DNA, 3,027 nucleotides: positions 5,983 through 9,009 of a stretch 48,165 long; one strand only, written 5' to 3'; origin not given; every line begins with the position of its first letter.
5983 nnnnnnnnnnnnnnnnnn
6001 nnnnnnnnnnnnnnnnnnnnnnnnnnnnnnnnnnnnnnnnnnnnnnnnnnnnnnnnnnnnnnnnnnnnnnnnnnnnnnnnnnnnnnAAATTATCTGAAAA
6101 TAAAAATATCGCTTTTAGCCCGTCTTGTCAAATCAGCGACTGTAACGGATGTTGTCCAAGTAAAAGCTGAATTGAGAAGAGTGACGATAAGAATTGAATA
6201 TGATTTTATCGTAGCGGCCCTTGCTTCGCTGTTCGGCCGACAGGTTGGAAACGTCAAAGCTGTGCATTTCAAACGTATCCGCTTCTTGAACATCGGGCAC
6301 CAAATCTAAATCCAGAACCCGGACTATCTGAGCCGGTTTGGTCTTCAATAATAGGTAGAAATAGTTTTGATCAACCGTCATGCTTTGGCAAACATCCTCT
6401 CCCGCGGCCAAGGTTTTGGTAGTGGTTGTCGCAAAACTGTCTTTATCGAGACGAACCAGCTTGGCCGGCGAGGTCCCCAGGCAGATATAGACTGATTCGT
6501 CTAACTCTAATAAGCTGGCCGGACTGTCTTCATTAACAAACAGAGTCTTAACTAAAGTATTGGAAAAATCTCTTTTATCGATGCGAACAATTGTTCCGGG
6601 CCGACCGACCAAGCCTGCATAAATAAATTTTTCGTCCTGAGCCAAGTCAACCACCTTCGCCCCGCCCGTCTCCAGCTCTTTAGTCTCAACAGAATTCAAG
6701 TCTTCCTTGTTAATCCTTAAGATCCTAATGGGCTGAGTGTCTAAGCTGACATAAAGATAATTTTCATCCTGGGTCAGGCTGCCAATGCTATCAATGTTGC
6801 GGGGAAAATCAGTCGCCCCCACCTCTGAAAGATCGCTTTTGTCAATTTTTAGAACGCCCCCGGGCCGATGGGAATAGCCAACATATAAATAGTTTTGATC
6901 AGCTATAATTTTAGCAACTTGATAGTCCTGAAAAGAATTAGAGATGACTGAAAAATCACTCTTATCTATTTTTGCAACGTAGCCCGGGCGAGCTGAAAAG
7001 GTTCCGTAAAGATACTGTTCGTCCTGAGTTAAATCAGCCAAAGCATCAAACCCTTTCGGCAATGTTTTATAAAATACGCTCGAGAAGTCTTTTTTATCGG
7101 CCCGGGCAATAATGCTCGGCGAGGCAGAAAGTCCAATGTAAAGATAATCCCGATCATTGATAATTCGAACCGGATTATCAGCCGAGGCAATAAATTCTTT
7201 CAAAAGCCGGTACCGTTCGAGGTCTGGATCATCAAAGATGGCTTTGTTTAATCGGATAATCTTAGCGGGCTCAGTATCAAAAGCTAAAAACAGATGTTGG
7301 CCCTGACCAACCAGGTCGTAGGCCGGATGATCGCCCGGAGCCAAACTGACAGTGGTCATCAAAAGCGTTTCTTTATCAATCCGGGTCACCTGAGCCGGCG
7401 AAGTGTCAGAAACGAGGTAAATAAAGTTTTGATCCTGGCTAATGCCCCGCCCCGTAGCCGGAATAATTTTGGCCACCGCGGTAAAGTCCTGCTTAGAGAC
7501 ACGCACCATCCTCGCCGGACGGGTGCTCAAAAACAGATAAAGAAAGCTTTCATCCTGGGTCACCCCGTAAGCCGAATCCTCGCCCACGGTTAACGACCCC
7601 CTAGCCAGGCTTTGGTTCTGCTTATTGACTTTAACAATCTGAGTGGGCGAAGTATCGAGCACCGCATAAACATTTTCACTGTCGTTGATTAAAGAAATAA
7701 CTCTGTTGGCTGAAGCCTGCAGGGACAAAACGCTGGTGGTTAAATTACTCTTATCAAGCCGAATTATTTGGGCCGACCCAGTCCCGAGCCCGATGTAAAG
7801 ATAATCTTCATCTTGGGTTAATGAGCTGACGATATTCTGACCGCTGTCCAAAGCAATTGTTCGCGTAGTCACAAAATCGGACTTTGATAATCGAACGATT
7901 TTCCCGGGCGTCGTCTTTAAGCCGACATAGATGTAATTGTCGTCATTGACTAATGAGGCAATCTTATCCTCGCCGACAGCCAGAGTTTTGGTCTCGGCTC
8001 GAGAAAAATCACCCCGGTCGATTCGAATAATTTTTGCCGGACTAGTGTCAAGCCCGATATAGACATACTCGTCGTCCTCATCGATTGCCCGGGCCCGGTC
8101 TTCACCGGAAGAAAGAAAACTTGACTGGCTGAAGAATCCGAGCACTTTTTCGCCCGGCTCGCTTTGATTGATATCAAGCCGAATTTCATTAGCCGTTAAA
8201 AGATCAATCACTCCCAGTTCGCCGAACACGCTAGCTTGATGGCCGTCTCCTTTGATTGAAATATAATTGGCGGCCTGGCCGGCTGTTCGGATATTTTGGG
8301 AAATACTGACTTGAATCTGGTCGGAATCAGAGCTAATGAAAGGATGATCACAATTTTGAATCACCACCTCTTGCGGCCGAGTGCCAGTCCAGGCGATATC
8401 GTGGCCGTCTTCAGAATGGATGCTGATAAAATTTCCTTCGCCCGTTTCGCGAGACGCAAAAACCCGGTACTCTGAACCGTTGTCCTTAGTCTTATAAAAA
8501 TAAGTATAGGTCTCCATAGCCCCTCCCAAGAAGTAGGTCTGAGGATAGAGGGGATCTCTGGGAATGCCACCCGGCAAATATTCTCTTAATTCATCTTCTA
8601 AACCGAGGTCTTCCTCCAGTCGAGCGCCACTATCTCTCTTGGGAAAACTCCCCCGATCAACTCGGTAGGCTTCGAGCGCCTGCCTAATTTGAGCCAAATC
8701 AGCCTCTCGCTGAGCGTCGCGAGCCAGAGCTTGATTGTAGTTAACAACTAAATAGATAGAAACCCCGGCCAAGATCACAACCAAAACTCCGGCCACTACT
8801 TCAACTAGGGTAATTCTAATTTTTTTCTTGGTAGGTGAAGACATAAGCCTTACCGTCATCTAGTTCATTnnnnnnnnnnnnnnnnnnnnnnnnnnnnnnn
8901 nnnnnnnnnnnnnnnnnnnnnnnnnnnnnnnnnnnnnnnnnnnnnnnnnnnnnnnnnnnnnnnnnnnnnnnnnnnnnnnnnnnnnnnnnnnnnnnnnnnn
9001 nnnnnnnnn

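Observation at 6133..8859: Giant pilin-like protein: pseudopilin N-terminus fused to 14 tandem propeller-type repeats, adjacent to ComEC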

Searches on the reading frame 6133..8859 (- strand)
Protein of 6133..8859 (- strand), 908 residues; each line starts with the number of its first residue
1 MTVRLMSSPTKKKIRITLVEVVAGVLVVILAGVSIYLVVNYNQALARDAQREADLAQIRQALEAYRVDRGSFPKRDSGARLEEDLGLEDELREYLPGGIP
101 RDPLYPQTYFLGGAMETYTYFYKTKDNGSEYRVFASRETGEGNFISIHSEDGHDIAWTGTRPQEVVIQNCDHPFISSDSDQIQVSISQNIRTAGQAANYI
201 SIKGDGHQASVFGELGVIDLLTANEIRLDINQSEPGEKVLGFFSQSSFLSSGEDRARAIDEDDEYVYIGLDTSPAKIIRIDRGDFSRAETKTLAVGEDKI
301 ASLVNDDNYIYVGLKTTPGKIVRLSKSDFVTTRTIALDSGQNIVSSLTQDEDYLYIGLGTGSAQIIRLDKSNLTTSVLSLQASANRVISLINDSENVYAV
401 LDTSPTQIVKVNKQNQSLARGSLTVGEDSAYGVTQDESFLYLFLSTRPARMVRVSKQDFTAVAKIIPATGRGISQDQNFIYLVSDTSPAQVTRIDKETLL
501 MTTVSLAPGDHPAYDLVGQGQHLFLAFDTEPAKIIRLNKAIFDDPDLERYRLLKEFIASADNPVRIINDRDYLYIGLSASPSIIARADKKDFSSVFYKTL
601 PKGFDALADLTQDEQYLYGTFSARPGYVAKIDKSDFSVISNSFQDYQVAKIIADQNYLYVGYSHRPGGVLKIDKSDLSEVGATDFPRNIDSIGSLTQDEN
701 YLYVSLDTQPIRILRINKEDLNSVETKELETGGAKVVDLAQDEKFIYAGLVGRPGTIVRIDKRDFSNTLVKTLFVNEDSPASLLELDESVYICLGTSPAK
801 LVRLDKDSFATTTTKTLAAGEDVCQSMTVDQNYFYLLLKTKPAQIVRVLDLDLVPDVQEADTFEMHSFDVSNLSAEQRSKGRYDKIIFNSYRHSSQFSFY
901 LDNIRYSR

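Call 3: search_protein_families(library=pfam, proteins=[window:6133-8859:-], max_evalue=1)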
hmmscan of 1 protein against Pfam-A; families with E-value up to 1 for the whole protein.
window:6133-8859:- (908 aa): 5 families
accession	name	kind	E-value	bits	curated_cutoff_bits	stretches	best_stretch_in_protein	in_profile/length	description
PF21959.2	DUF6923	-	4e-13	50.1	27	3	655-764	46-161/234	Repeat of unknown function (DUF6923)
PF23726.1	Beta-prop_RSE1_2nd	-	9.8e-05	22.2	30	1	667-855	130-311/327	RSE1/DDB1/CPSF1 second beta-propeller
PF08334.16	T2SSG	-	0.001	19.5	21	1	44-104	7-70/108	Type II secretion system (T2SS), protein G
PF15020.11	Beta-prop_CATSPERD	-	0.021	14.6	27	0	372-420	251-299/329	CATSPERD, beta-propeller domain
PF24503.1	DUF7590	-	0.13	12.7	27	0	248-295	53-100/130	Domain of unknown function (DUF7590)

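Call 4: search_protein_families(library=ncbifam, proteins=[window:6133-8859:-], max_evalue=1)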
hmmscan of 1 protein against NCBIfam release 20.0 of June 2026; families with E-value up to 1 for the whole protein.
window:6133-8859:- (908 aa): 2 families
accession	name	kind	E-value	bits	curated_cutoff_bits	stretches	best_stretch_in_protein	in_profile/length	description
TIGR01710.1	typeII_sec_gspG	equivalog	4.6e-05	23.5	88.85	1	17-80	4-67/134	type II secretion system major pseudopilin GspG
NF003156.0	PRK04128.1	equivalog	0.00049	20.1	285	1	727-788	167-229/231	1-(5-phosphoribosyl)-5-((5-phosphoribosylamino)methylideneamino)imidazole-4-carboxamide isomerase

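Call 6: find_homologous_proteins(query=window:6133-8859:-, max_evalue=0.001)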
Query window:6133-8859:- (908 aa): 9 proteins with E <= 0.001 among 8000 candidates.
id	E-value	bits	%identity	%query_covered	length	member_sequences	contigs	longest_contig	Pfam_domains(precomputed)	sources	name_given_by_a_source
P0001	0.0e+0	1974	99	99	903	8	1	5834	PF21959.3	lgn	-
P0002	0.0e+0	1871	93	100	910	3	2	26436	PF21959.3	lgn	-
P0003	0.0e+0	1602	78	99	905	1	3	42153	PF21959.3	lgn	-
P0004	0.0e+0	1511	74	99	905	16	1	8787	PF21959.3,PF21710.4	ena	-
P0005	0.0e+0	1075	52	99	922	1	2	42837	PF21959.3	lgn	-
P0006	1.0e-36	145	24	65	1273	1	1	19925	PF21959.3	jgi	jgi:hypothetical protein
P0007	3.4e-36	143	23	60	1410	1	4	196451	PF18911.7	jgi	-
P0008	1.8e-24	104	29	29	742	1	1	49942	PF21959.3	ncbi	ncbi:MAG: hypothetical protein QW587_04955 [Candidatus Bathyarchaeia archaeon]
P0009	5.5e-5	40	28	24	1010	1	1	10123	-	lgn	-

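Call 15: find_encoding_contigs(protein=P0005, flank=10000, max_places=3)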
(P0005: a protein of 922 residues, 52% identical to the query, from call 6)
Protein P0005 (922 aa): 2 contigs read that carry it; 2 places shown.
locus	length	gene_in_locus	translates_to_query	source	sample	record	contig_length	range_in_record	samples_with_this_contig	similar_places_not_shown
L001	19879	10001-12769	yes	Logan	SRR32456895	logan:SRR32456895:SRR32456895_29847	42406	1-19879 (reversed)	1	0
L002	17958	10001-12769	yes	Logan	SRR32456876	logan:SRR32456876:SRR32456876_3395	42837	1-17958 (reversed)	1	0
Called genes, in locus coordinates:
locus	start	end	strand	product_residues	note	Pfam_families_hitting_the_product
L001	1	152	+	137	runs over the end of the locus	-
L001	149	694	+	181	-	PF10502:Peptidase_S26, PF00717:Peptidase_S24 (faint)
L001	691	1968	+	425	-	PF13393:tRNA-synt_His, PF00587:tRNA-synt_2b, PF03129:HGTP_anticodon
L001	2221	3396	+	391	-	PF02491:SHS2_FTSA, PF25216:Volactin (weak), PF11104:PilM_2 (weak), PF14450:FtsA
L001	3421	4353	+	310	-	PF00091:Tubulin, PF12327:FtsZ_C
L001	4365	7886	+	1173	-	PF03477:ATP-cone, PF13597:NRDD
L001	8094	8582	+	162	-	PF04055:Radical_SAM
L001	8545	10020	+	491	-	PF13567:DUF4131 (weak), PF03772:Competence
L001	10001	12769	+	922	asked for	PF21959:DUF6923 (faint)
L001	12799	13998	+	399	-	PF00089:Trypsin, PF10459:Peptidase_S46 (faint), PF13365:Trypsin_2, PF13180:PDZ_2, PF17820:PDZ_6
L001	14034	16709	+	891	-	PF02861:Clp_N, PF13191:AAA_16 (weak), PF23569:NBD_SMAX1, PF00004:AAA, PF17871:AAA_lid_9, PF07724:AAA_2, PF07728:AAA_5, PF10431:ClpB_D2-small, +7 more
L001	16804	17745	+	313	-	PF14528:LAGLIDADG_3 (faint)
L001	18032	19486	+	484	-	PF00009:GTP_EFTU, PF00071:Ras (weak), PF01926:MMR_HSR1, PF03193:RsgA_GTPase (faint), PF22042:EF-G_D2, PF11987:IF-2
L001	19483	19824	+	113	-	PF02033:RBFA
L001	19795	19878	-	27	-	?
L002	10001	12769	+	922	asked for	PF21959:DUF6923 (faint)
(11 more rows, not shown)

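Call 16: find_encoding_contigs(protein=P0003, flank=10000, max_places=3)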
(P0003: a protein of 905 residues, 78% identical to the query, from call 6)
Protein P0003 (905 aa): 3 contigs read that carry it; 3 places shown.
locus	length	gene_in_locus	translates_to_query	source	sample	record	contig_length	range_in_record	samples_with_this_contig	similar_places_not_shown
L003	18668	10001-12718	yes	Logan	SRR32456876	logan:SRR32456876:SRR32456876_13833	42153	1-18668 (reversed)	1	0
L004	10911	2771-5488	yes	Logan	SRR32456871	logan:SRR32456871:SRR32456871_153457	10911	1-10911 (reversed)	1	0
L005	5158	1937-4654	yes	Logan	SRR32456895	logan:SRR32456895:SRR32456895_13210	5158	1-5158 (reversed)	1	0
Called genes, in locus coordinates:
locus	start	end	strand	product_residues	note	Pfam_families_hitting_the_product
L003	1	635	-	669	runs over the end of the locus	PF01751:Toprim, PF01131:Topoisom_bac, PF01396:Zn_ribbon_Top1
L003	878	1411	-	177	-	PF01195:Pept_tRNA_hydro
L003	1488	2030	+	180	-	PF10502:Peptidase_S26, PF00717:Peptidase_S24 (faint)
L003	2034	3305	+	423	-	PF13393:tRNA-synt_His, PF00587:tRNA-synt_2b, PF03129:HGTP_anticodon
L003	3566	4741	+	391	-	PF06723:MreB_Mbl (faint), PF02491:SHS2_FTSA, PF11104:PilM_2 (weak), PF14450:FtsA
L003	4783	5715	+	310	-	PF00091:Tubulin, PF12327:FtsZ_C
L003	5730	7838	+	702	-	PF03477:ATP-cone, PF13597:NRDD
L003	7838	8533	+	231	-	PF13353:Fer4_12, PF04055:Radical_SAM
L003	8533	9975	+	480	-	PF13567:DUF4131, PF03772:Competence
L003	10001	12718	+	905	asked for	PF21959:DUF6923 (faint)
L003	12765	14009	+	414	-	PF10459:Peptidase_S46 (faint), PF00089:Trypsin, PF13365:Trypsin_2, PF13180:PDZ_2, PF17820:PDZ_6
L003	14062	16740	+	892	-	PF02861:Clp_N, PF23569:NBD_SMAX1, PF00004:AAA, PF17871:AAA_lid_9, PF07724:AAA_2, PF07728:AAA_5, PF00004:AAA, PF10431:ClpB_D2-small, +7 more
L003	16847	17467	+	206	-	PF06559:DCD_N (faint), PF22769:DCD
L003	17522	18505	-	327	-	-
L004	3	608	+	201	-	?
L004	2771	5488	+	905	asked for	PF21959:DUF6923 (faint)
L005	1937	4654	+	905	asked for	PF21959:DUF6923 (faint)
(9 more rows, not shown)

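Call 17: find_related_loci(query=A1, collection=genome_contigs, flank=10000)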
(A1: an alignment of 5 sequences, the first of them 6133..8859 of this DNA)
Query A1 (908 aa) in genome_contigs; peptide patterns used: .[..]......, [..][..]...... (x = any residue, [..] = any of these).
93 stretches matched a pattern; 3 encode a relative of the query (tblastn E <= 1e-3); 3 distinct loci.
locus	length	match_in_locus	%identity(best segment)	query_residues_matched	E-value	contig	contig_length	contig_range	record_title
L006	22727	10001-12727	74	2-908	0e+0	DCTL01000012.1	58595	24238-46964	MAG TPA_asm: Patescibacteria group bacterium UBA1441 UBA1441_contig_26514, whole genome shotgun sequence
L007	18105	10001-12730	55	5-908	0e+0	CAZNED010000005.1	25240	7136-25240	MAG TPA_asm: uncultured Candidatus Saccharibacteria bacterium isolate SRP178699_co1_471 genome assembly, contig: NODE_22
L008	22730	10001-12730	54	5-908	0e+0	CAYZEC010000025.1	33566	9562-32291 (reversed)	MAG TPA_asm: uncultured Candidatus Saccharibacteria bacterium isolate SRP067234_co1_48 genome assembly, contig: k99_2474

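Call 23: search_solved_structures(query=window:6133-8859:-, max_evalue=1, show_alignments=2)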
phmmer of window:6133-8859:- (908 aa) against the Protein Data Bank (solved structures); distinct sequences matched with E-value up to 1: 7.
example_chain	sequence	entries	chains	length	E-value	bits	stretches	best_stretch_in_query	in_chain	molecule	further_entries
5wda_A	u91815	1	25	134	0.061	14.9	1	17-103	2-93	General secretion pathway protein G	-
5em2_B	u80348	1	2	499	0.33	12.5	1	355-404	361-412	Ribosome biogenesis protein YTM1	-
8i9x_CD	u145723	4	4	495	0.33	12.5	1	355-404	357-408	Ribosome biogenesis protein YTM1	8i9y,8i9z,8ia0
5cyk_A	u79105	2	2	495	0.33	12.4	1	355-404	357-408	Ribosome biogenesis protein YTM1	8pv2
5cxc_A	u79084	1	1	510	0.35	12.4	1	355-404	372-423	Ribosome biogenesis protein YTM1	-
5cxb_A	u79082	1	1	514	0.35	12.3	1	355-404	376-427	Ribosome biogenesis protein YTM1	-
8g2z_0U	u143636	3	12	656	0.87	11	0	257-379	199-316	CFAP52A | Cilia- and flagella-associated protein 52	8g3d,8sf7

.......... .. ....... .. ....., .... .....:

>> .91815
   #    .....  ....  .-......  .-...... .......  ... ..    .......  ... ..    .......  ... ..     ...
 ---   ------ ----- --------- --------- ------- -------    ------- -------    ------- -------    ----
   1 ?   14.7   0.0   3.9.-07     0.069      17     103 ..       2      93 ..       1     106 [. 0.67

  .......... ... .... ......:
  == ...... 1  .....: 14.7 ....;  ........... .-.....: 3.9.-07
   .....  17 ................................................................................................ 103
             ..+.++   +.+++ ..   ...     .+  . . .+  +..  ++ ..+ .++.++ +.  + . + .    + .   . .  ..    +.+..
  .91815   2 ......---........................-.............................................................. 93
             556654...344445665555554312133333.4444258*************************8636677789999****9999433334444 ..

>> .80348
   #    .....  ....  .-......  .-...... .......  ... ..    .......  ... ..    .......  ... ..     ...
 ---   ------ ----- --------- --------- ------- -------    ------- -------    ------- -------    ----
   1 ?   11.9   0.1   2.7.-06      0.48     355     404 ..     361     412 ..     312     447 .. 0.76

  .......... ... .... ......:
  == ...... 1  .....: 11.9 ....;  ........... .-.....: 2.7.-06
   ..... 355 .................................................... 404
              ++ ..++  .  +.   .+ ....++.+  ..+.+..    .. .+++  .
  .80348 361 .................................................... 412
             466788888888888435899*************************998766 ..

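Call 28: predict_structure(alignment_id=A1)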
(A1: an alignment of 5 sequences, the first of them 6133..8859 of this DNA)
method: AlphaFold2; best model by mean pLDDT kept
length: 908 residues; sequences in the alignment: 5
mean_pLDDT: 66.2   pTM: 0.45
mean pLDDT of the five models: 66.2, 63.1, 62.1, 58.4, 57.2
residues with pLDDT >= 90: 165; 70-90: 327; 50-70: 138; < 50: 278
segments of 3 or more residues with pLDDT < 50: 1-17, 34-38, 40-46, 48-51, 57-118, 122-130, 137-156, 183-253, 545-553, 852-908
pLDDT, mean of each block of 10 residues (from residue 1): 31 39 59 48 47 49 36 34 45 38 36 40 45 50 42 47 55 52 39 27 33 26 26 31 29 67 88 80 71 70 91 86 89 77 85 87 85 86 77 92 85 88 67 90 77 86 72 89 77 83 61 81 78 73 50 51 85 86 82 69 82 93 82 89 76 93 76 92 71 89 86 91 87 80 92 85 86 79 88 81 82 62 80 81 69 31 26 38 30 27 25
secondary structure, 60 per line:
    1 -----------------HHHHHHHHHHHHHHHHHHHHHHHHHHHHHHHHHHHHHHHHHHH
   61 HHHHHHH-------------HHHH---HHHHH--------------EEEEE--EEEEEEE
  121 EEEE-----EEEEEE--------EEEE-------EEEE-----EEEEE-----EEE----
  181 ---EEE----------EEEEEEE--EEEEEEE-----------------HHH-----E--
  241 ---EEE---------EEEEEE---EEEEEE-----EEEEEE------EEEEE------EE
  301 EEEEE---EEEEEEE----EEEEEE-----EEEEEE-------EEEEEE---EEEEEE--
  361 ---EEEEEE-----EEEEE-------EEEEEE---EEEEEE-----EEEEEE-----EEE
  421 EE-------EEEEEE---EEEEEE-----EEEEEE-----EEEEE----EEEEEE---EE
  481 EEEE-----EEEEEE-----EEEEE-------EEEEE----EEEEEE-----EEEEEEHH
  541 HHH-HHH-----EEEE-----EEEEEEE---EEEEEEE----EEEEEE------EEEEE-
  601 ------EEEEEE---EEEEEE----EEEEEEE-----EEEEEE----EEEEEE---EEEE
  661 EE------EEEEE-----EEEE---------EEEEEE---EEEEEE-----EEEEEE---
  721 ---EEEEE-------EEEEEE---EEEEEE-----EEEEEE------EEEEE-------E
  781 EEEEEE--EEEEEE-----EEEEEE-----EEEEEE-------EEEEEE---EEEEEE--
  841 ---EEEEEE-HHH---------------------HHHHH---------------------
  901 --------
elements in order (helices of 4 or more, strands of 3 or more residues): H18-67 H81-84 H88-92 E107-111 E114-124 E130-135 E144-147 E155-158 E164-168 E174-176 E184-186 E197-203 E206-212 E244-246 E256-261 E265-270 E276-281 E288-292 E299-305 E309-315 E320-325 E331-336 E344-349 E353-358 E364-369 E375-379 E387-392 E396-401 E407-412 E418-422 E430-435 E439-444 E450-455 E461-465 E470-475 E479-484 E490-495 E501-505 E513-517 E522-527 E533-538 H539-543 E553-556 E562-568 E572-578 E583-588 E595-599 E607-612 E616-621 E626-632 E638-643 E648-653 E657-662 E669-673 E679-682 E692-697 E701-706 E712-717 E724-728 E736-741 E745-750 E756-761 E768-772 E780-786 E789-794 E800-805 E811-816 E824-829 E833-838 E844-849 H875-879

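Call 34: fold_search(model_id=the predicted structure, library=pdb)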
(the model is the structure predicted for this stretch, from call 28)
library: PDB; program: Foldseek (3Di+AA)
matches with E <= 10: 1994; with E <= 0.001: 1899
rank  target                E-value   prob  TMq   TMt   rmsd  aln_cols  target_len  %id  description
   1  9n77_LT               1.3e-18  1.00  0.30  0.31  19.8       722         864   10  SSU processome maturation and disassembly, State K (released 2025-11-05)
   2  4nsx                  4.2e-18  1.00  0.30  0.41  17.4       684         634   10  Crystal Structure of the Utp21 tandem WD Domain (released 2014-02-19)
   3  9e78_0L               7.6e-18  1.00  0.29  0.40  17.0       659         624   12  48-nm repeat of the Leishmania tarentolae doublet microtubule (released 2025-03-12)
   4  9n6v_LT               1.2e-17  1.00  0.28  0.29  19.4       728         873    9  SSU processome maturation and disassembly, State A (released 2025-11-05)
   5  9n73_LT               2.7e-17  1.00  0.29  0.30  18.2       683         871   10  SSU processome maturation and disassembly, State G (released 2025-10-29)
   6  9g33_UU               3.2e-17  1.00  0.28  0.30  18.6       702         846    9  Stalled 90S - Utp23-Krr1-deltaC3 (released 2025-06-18)
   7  9e2g_2B               4.4e-17  1.00  0.29  0.41  17.1       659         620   11  Cryo-EM structure of 48 nm repeat of microtubule doublet from T. brucei flagellum (released 2025-03-12)
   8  8g2z_0U               4.6e-17  1.00  0.30  0.44  16.6       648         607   12  48-nm doublet microtubule from Tetrahymena thermophila strain CU428 (released 2023-06-14)
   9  9d5n_CH               6.7e-17  1.00  0.30  0.43  16.6       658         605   10  48-nm doublet microtubule from Trichomonas vaginalis strain G3 (released 2025-05-14)
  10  5wyj_BE               8.0e-17  1.00  0.28  0.33  18.0       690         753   11  Cryo-EM structure of the 90S small subunit pre-ribosome (Dhr1-depleted, Enp1-TAP, state 1) (released 2017-03-29)
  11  7mqa_LR               1.1e-16  1.00  0.32  0.37  15.0       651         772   10  Cryo-EM structure of the human SSU processome, state post-A1 (released 2021-09-22)
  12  6nd4_T                1.1e-16  1.00  0.28  0.31  19.3       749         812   11  Conformational switches control early maturation of the eukaryotic small ribosomal subunit (released 2019-06-19)
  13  8em4_A                1.7e-16  1.00  0.17  0.04  30.8       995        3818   11  Cryo-EM structure of LRP2 at pH 7.5 (released 2023-02-08)
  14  8i7o_P1               2.1e-16  1.00  0.28  0.41  17.6       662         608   11  In situ structure of axonemal doublet microtubules in mouse sperm with 16-nm repeat (released 2023-10-11)
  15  9cwm_A                2.7e-16  1.00  0.19  0.05  36.5      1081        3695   12  Cryo-EM structure of human Low-density lipoprotein receptor-related protein 2 (released 2025-08-06)
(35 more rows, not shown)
